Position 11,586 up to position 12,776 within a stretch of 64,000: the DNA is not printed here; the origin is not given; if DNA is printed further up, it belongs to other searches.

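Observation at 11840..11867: Heptanucleotide microsatellites in two glycosyltransferase genes, mutually reverse-complement-related (GTTGTCA vs GTTGACA)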

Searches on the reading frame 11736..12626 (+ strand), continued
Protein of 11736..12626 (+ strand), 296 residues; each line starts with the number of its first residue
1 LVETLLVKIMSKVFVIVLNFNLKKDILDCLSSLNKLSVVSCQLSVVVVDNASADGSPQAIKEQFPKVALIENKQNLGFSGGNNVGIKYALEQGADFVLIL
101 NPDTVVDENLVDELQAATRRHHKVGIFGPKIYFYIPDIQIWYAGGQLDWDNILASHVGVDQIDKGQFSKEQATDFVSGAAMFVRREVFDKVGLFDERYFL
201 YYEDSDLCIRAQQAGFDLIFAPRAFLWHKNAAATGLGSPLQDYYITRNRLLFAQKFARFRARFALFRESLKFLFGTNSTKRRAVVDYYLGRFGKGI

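Call 81: predict_structure(alignment_id=A2)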
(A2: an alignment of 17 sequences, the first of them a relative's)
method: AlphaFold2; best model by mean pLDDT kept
length: 287 residues; sequences in the alignment: 17
mean_pLDDT: 91.9   pTM: 0.90
mean pLDDT of the five models: 91.9, 91.4, 91.3, 89.4, 89.2
residues with pLDDT >= 90: 231; 70-90: 44; 50-70: 7; < 50: 5
segments of 3 or more residues with pLDDT < 50: 223-226
pLDDT, mean of each block of 10 residues (from residue 1): 96 93 90 96 94 97 90 97 98 94 96 97 91 93 89 94 94 98 93 91 98 95 59 88 93 93 91 93 68
secondary structure, 60 per line:
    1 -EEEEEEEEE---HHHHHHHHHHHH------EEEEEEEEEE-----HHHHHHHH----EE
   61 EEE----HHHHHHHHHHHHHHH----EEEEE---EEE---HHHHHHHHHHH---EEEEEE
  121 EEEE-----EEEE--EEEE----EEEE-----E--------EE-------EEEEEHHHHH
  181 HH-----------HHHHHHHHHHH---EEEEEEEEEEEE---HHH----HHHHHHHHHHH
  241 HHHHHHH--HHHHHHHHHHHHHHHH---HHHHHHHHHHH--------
elements in order: E2-10 H14-25 E32-41 H47-54 E59-63 H68-82 E87-91 E95-97 H101-111 E115-124 E130-133 E136-139 E144-147 E171-175 H176-182 H194-204 E208-219 H230-247 H250-265 H269-279
